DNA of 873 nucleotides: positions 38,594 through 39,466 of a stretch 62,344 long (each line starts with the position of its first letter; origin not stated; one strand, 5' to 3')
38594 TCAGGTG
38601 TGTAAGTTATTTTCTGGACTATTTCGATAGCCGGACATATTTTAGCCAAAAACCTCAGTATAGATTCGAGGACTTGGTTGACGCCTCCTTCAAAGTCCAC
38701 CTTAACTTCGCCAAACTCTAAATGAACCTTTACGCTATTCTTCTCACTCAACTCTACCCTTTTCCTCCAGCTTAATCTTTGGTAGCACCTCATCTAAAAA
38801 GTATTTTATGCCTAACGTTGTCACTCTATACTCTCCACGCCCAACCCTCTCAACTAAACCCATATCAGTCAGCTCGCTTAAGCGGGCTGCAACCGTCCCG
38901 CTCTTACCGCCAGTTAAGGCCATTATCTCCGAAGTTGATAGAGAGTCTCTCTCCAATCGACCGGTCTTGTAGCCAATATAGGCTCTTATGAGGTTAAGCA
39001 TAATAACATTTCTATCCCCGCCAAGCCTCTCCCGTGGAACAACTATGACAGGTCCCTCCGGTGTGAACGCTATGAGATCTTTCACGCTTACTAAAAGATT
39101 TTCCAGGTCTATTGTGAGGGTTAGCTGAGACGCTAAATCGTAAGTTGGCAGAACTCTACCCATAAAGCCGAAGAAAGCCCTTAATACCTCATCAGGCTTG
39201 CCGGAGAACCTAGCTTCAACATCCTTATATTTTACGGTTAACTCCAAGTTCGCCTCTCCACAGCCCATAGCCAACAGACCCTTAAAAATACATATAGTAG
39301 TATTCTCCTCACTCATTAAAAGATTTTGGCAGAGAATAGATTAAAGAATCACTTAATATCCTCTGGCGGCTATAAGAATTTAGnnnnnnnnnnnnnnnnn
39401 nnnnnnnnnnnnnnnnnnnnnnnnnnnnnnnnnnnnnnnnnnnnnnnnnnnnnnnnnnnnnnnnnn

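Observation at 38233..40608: Compact four-gene cluster of mutually related, uncharacterised winged-helix proteins inserted between housekeeping genes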

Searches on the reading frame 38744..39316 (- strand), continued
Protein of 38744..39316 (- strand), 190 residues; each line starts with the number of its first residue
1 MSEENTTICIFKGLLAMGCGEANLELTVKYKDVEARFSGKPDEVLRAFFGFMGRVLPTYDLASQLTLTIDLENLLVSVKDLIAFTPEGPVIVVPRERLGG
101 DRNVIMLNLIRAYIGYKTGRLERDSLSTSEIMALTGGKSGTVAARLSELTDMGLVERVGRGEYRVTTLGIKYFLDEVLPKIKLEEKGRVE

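Call 53: find_homologous_proteins(query=L057:6001-6504:+, max_evalue=0.001)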
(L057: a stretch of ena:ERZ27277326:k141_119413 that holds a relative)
Query L057:6001-6504:+ (167 aa): 559 proteins with E <= 0.001 among 685 candidates; the best 120 are listed.
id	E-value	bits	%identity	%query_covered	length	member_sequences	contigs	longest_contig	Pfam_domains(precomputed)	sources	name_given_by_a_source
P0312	2.3e-99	347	100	100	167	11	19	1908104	-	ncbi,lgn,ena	-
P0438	1.1e-88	313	86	100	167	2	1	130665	PF13412.13,PF12802.14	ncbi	ncbi:MAG: hypothetical protein QXV32_05395 [Conexivisphaerales archaeon]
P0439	5.8e-87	307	91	95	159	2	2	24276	-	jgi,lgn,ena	-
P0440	4.5e-79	282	82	98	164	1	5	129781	-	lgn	-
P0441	9.9e-79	281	78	100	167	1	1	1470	PF13412.13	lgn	-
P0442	6.3e-73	262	74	96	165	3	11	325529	PF12802.14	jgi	jgi:DNA-binding transcriptional ArsR family regulator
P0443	3.1e-72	259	72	100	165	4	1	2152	-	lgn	-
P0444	1.9e-68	247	70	95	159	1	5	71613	PF13412.13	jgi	jgi:hypothetical protein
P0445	3.0e-68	247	70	96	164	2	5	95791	PF12802.14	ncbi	ncbi:MAG: hypothetical protein QXG05_06365 [Nitrososphaerota archaeon]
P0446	1.2e-67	245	71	96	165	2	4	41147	-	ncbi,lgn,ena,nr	ncbi:MAG: hypothetical protein JRN39_05740 [Nitrososphaerota archaeon]|nr:hypothetical protein [Nitr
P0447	6.0e-51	190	54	95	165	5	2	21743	-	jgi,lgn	jgi:DNA-binding MarR family transcriptional regulator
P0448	1.5e-50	189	53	95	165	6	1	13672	-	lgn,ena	-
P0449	2.1e-50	189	54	95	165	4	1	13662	-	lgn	-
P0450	2.3e-50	189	53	95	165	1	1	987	-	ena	-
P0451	5.9e-50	187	53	95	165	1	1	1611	-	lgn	-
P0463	8.5e-42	161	50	93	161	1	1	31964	PF12802.14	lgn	-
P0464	1.2e-38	151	52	93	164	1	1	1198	PF12802.14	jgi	jgi:predicted transcriptional regulator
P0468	2.0e-37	147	48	96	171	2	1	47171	PF12802.14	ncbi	-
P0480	2.4e-36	143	44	98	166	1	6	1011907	-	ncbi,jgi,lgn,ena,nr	ncbi:MAG: hypothetical protein FJ358_01535 [Thaumarchaeota archaeon]|nr:hypothetical protein [Nitros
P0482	3.3e-36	143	48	99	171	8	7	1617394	PF13412.13,PF12802.14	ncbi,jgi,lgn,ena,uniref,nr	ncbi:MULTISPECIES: winged helix-turn-helix domain-containing protein [Candidatus Nitrosocaldus]|jgi:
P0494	6.2e-35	139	45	96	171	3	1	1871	PF12802.14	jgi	-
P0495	6.4e-35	138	47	95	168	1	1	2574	PF12802.14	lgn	-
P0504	1.7e-34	137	47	91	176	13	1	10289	PF12802.14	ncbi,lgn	-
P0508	6.5e-34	135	46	97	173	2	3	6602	PF12802.14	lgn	-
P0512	1.0e-33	135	44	95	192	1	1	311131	-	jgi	jgi:predicted transcriptional regulator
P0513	1.2e-33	134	44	96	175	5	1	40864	PF12802.14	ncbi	-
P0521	2.9e-33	133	46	90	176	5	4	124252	PF12802.14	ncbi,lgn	-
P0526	5.5e-33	132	44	96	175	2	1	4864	PF13412.13,PF12802.14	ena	-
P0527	5.7e-33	132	45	91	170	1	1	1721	PF12802.14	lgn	-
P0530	7.3e-33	132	42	96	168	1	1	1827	PF12802.14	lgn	-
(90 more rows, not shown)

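Call 54: find_encoding_contigs(protein=P0480, flank=7000, max_places=1)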
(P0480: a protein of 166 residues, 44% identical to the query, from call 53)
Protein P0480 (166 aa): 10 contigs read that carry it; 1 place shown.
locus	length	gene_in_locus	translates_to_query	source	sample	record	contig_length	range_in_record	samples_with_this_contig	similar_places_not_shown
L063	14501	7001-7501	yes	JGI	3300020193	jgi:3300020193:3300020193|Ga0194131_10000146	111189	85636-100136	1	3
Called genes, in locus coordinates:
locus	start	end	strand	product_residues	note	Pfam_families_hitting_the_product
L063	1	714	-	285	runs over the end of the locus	PF04849:HAP1_N (weak), PF23435:DUF7121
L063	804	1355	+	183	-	PF03266:NTPase_1, PF10649:DUF2478 (weak)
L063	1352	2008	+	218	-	PF01351:RNase_HII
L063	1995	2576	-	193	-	PF00011:HSP20, PF17886:ArsA_HSP20 (weak)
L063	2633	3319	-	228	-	PF01269:Fibrillarin, PF01135:PCMT (faint), PF13649:Methyltransf_25 (weak)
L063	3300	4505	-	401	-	PF01798:Nop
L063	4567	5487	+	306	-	PF00977:His_biosynth (faint), PF01180:DHO_dh, PF01207:Dus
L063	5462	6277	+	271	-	PF10418:DHODB_Fe-S_bind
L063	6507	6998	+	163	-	-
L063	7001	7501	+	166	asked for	-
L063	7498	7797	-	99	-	-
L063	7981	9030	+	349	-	PF09376:NurA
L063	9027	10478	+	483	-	PF01935:DUF87 (weak)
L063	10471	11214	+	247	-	PF01381:HTH_3, PF12844:HTH_19 (weak), PF13560:HTH_31 (weak)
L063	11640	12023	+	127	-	-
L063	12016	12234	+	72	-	-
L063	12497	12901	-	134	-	-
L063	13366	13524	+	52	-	-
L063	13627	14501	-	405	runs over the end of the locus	-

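Call 55: find_encoding_contigs(protein=P0512, flank=7000, max_places=1)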
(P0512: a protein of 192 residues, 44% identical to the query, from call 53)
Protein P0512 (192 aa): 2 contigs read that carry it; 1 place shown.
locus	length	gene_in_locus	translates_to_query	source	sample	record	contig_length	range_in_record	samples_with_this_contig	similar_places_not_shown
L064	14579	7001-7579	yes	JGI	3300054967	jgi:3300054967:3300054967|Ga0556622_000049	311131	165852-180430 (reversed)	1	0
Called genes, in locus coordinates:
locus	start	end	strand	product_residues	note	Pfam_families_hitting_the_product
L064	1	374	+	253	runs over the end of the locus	PF00296:Bac_luciferase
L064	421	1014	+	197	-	PF01467:CTP_transf_like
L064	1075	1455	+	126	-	-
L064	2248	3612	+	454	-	PF18195:GatD_N, PF00710:Asparaginase, PF17763:Asparaginase_C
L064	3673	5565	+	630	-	PF02934:GatB_N, PF02938:GAD (weak), PF02637:GatB_Yqey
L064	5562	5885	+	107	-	-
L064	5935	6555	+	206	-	PF02517:Rce1-like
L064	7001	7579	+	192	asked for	-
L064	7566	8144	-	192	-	-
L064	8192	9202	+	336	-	PF09376:NurA (faint)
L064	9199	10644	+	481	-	PF01935:DUF87 (weak)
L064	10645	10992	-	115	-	PF00543:P-II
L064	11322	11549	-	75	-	-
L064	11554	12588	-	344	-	PF00953:Glycos_transf_4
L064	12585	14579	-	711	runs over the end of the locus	PF00270:DEAD, PF04851:ResIII (weak), PF22527:DEXQc_Suv3 (weak), PF00271:Helicase_C, PF21280:Helicase_dom4_arc, PF14520:HHH_5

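Call 60: find_related_loci(query=A1, collection=viral_contigs, flank=5000)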
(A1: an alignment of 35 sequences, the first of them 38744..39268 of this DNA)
Query A1 (174 aa) in viral_contigs; peptide patterns used: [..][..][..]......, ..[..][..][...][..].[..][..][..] (x = any residue, [..] = any of these).
51 stretches matched a pattern, but none encodes a relative of the query by tblastn (E <= 1e-3).

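Call 65: search_protein_families(library=pfam, proteins=[L057:5552-6004:+, L057:6515-6892:-, L063:10471-11214:+], max_evalue=0.01)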
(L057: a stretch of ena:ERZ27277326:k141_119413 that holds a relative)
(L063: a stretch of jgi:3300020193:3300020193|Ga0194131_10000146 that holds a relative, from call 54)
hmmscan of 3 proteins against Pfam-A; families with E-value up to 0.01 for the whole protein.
L057:5552-6004:+ (150 aa): 0 families

L057:6515-6892:- (125 aa): 0 families

L063:10471-11214:+ (247 aa): 3 families
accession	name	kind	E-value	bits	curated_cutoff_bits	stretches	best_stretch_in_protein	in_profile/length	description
PF01381.28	HTH_3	-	6.6e-08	32.9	23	1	44-81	1-39/55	Helix-turn-helix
PF13560.12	HTH_31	-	7.4e-08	33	27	1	41-89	3-51/64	Helix-turn-helix domain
PF12844.13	HTH_19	-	1.1e-05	25.7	30.2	1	43-92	3-51/64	Helix-turn-helix domain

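Call 78: search_protein_families(library=pfam, proteins=[P0241, P0318, P0292, P0305, L055:4816-5592:+, P0362, P0386], max_evalue=0.01)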
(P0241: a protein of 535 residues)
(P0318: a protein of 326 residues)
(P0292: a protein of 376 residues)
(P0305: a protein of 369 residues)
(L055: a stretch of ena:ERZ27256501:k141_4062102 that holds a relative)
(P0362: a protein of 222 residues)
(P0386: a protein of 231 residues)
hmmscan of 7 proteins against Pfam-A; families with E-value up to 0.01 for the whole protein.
P0241 (535 aa): 5 families
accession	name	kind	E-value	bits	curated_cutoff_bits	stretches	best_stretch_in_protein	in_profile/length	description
PF00069.31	Pkinase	-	1.5e-38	133.2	31.7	1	15-266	1-254/263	Protein kinase domain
PF07714.23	PK_Tyr_Ser-Thr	-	1.5e-24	87.2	23.1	1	16-213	2-204/258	Protein tyrosine and serine/threonine kinase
PF25213.1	HVO_A0261_N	-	2.2e-06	27.9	35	1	369-397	39-67/86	HVO_A0261 N-terminal domain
PF14338.12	Mrr_N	-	0.005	17.4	29.5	0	375-398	59-82/87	Mrr N-terminal domain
PF03109.22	ABC1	-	0.0051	16.4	22.9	0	84-166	144-221/244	ABC1 atypical kinase-like domain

P0318 (326 aa): 4 families
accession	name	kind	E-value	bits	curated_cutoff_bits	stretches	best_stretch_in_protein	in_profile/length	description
PF04343.18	DUF488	-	2.1e-26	93.4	22.2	1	197-315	2-120/121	Domain of unknown function DUF488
PF22751.1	DUF488-N3a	-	1.2e-08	35.7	27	1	259-319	54-117/118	Active DUF488-N3 subclade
PF22752.1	DUF488-N3i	-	0.00063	20.7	27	1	260-318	55-113/131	Inactive DUF488-N3 subclade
PF12802.13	MarR_2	-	0.0083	16.7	27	0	104-141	19-55/61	MarR family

P0292 (376 aa): 0 families

P0305 (369 aa): 0 families

L055:4816-5592:+ (258 aa): 0 families

P0362 (222 aa): 4 families
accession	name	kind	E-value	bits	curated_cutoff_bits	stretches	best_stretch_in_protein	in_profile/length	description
PF03965.22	Penicillinase_R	-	2e-05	25.3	22.6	0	79-114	32-67/115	Penicillinase repressor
PF22168.2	DIP2311-like_C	-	6.8e-05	23.5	27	0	65-109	16-60/63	Transcriptional regulator DIP2311-like, C-terminal domain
PF13412.12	HTH_24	-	0.00064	19.7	21.9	1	67-99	16-48/48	Winged helix-turn-helix DNA-binding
PF12802.13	MarR_2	-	0.0021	18.6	27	1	65-101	16-53/61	MarR family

P0386 (231 aa): 7 families
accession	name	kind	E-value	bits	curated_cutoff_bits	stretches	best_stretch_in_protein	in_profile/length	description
PF12802.13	MarR_2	-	3.1e-06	27.7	27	0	191-216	29-54/61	MarR family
PF12840.13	HTH_20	-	7.9e-06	26.2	27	0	161-215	6-51/51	Helix-turn-helix domain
PF01978.25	TrmB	-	2.3e-05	24.6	25.6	1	71-119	19-67/68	Sugar-specific transcriptional regulator TrmB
PF01047.28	MarR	-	0.0019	18.5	24.6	0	196-217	31-52/59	MarR family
PF01022.26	HTH_5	-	0.0033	17.7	22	0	161-213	4-46/47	Bacterial regulatory protein, arsR family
PF20288.3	MC2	-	0.0049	17.2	26.9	0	85-120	61-97/145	ABC-three component (ABC-3C) system Middle Component 2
PF25213.1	HVO_A0261_N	-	0.008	16.5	35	0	73-120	23-67/86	HVO_A0261 N-terminal domain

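Call 80: find_encoding_contigs(protein=P0397, flank=7000, max_places=2)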
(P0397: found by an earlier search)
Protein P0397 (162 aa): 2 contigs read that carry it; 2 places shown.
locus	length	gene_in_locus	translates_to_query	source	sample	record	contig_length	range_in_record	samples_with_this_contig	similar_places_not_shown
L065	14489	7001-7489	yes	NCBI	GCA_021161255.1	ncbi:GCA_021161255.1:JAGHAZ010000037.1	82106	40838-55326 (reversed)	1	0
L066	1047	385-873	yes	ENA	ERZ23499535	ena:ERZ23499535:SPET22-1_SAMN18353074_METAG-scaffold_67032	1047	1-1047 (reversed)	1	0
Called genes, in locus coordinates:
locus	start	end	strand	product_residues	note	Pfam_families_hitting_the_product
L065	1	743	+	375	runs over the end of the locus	PF02746:MR_MLE_N, PF13378:MR_MLE_C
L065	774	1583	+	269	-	PF00795:CN_hydrolase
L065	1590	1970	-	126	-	-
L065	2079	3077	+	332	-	PF01408:GFO_IDH_MocA, PF02894:GFO_IDH_MocA_C, PF08635:ox_reductase_C (weak), PF22725:GFO_IDH_MocA_C3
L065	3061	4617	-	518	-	PF01580:FtsK_SpoIIIE (weak), PF01935:DUF87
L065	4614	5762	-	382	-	PF09376:NurA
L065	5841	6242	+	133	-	-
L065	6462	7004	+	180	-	-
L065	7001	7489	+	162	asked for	-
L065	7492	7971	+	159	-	-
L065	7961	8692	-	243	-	-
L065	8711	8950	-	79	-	PF09889:DUF2116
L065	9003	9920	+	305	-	-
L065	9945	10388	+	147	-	PF05402:PqqD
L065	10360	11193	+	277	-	PF04893:Yip1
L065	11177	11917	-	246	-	-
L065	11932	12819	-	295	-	PF08902:DUF1848 (faint), PF04055:Radical_SAM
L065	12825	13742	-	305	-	PF02007:MtrH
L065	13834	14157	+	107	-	-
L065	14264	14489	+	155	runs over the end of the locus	-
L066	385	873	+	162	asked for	-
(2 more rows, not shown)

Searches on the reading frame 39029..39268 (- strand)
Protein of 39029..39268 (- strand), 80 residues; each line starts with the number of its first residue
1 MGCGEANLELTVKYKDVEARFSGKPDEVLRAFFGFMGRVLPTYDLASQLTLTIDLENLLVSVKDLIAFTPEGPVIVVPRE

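Call 75: search_solved_structures(query=A3, max_evalue=10, show_alignments=2)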
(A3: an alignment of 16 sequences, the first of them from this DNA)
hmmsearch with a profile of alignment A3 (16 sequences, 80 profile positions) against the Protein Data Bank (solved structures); distinct sequences matched with E-value up to 10: 5.
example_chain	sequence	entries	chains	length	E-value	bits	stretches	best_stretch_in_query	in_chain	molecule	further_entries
4ky3_A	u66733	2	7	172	0.052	16.8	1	14-54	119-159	designed protein OR327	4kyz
8c6v_A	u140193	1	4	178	0.23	14.8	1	29-67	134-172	P8 RNA silencing suppressor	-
5evo_A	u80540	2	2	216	0.4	14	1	35-74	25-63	Dehydroascorbate reductase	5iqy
7f8s_A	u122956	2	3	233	0.45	13.8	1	35-74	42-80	Dehydroascorbate reductase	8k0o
2hqn_A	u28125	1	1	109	0.73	13.1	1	12-44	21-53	Putative TRANSCRIPTIONAL REGULATOR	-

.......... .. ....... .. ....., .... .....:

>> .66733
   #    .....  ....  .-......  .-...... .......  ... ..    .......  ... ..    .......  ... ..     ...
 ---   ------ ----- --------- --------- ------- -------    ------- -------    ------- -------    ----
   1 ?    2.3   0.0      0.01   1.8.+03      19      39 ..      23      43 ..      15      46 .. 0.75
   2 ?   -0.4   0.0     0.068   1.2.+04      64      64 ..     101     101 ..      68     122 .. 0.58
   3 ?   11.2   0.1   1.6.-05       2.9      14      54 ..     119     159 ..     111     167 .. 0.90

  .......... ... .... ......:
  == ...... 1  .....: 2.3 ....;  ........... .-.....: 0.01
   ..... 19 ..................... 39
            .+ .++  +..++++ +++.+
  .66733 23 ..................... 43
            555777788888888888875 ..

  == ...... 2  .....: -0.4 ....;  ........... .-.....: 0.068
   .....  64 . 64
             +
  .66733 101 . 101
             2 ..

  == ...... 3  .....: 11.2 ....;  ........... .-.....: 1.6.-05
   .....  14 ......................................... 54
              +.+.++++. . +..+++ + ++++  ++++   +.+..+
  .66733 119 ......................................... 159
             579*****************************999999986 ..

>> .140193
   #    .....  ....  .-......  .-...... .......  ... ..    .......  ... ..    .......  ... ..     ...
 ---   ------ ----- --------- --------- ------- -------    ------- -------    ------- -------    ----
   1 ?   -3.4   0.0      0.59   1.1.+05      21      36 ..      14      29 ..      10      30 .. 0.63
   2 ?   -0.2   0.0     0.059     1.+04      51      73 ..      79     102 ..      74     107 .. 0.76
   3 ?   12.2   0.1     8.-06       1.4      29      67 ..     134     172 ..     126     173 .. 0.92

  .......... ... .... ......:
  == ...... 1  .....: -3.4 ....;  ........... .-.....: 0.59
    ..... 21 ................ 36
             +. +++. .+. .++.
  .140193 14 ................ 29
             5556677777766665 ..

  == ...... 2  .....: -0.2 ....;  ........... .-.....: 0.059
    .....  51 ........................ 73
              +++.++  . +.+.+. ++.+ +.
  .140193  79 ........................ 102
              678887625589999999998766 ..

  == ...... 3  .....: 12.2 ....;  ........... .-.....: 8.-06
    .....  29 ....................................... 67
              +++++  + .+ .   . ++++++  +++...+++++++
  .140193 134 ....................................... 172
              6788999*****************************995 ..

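Call 76: search_protein_families(library=pfam, alignment_id=A3, max_evalue=10)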
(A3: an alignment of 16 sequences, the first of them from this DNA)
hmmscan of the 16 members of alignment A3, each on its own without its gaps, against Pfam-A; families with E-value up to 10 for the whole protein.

A. member 1, seq(80 aa): 0 families

B. families by the number of members that match (of 16 scanned): 9 families
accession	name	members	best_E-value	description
PF18412.6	Wza_C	2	0.042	Outer-membrane lipoprotein Wza C-terminal domain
PF18691.7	Cdc13_OB2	1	0.022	Cell division control protein 13, OB2 domain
PF06025.17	DUF913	1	0.067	Domain of Unknown Function (DUF913)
PF21015.2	Ybfg_C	1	0.11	Ybfg C-terminal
PF23080.1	DUF7046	1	0.12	Domain of unknown function (DUF7046)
PF12971.12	NAGLU_N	1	0.13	Alpha-N-acetylglucosaminidase (NAGLU) N-terminal domain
PF02097.20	Filo_VP35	1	0.14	Filoviridae VP35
PF10790.15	DUF2604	1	0.15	Protein of Unknown function (DUF2604)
PF03127.19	GAT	1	0.21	GAT domain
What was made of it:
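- On Csa3 / CARF-wHTH: The N-terminal domain profile A3 matches no Pfam family (call 76).
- Closest known: MarR/PadR/ArsR-type winged-helix transcription regulators. Different: An extra N-terminal domain of about 75 aa has no Pfam or PDB match (calls 75, 76).
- Tried and rejected: Profile A3 against PDB sequences and Pfam found nothing significant (calls 75, 76).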
